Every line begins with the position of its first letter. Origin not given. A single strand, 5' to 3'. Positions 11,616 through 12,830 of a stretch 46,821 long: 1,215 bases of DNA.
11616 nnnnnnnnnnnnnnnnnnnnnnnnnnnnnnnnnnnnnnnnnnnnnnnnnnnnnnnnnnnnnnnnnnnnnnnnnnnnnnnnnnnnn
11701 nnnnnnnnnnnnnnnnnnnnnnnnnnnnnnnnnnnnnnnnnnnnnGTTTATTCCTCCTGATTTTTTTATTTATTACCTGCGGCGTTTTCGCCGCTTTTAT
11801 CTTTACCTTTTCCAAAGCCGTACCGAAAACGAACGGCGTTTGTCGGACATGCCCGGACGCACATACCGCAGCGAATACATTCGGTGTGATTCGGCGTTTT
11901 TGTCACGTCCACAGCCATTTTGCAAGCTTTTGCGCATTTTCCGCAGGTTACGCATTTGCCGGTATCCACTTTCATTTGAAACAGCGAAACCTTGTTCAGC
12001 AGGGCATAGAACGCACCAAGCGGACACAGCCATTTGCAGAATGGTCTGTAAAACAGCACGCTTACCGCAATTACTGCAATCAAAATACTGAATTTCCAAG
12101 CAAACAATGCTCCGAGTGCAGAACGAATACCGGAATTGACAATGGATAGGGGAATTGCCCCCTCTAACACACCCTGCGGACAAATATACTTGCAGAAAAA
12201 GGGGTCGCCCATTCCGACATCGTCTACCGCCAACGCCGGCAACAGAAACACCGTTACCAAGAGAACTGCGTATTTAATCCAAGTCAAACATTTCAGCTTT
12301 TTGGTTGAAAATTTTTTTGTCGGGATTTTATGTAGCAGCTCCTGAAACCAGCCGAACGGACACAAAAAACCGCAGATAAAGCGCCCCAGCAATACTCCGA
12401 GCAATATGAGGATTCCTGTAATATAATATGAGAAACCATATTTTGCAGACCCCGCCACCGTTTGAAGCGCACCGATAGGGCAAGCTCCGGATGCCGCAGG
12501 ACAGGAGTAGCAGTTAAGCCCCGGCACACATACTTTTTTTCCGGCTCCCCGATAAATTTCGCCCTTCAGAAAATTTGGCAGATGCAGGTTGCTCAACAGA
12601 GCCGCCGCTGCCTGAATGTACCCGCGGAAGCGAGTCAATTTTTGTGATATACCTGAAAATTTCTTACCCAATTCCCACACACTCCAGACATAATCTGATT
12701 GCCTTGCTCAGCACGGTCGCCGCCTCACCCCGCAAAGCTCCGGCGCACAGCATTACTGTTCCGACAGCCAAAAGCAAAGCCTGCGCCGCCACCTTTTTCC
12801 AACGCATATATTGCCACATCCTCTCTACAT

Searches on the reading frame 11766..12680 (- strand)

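Call 8: search_protein_families(library=pfam, proteins=[window:11766-12680:-], max_evalue=0.01)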
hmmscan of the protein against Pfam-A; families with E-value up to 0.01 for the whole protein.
window:11766-12680:- (304 aa): 12 families
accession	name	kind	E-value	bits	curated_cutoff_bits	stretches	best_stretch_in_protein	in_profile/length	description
PF12801.12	Fer4_5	-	1.3e-22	79.9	22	2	198-235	7-42/48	4Fe-4S binding domain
PF00037.32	Fer4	-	1.7e-11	43.8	21.1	2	264-283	4-23/24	4Fe-4S binding domain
PF12838.12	Fer4_7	-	7e-11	42.9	27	2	268-291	2-25/52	4Fe-4S dicluster domain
PF13237.11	Fer4_10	-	2e-06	28.1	25.5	2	236-279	2-53/53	4Fe-4S dicluster domain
PF13187.11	Fer4_9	-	1.6e-05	25.2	27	1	242-282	1-51/52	4Fe-4S dicluster domain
PF12837.12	Fer4_6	-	1.6e-05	25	25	2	268-282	9-23/24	4Fe-4S binding domain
PF14697.11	Fer4_21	-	4.4e-05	24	35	1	238-283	3-57/59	4Fe-4S dicluster domain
PF13484.11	Fer4_16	-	5.2e-05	24.4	30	1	267-286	1-20/66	4Fe-4S double cluster binding domain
PF12797.12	Fer4_2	-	9.5e-05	22.6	24.5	2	236-254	3-21/22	4Fe-4S binding domain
PF13746.11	Fer4_18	-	0.00021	21.9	27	1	237-280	55-97/114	4Fe-4S dicluster domain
PF13183.11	Fer4_8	-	0.00065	20.6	27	1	266-286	3-23/68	4Fe-4S dicluster domain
PF12800.12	Fer4_4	-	0.0016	19.1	24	1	267-280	3-16/17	4Fe-4S binding domain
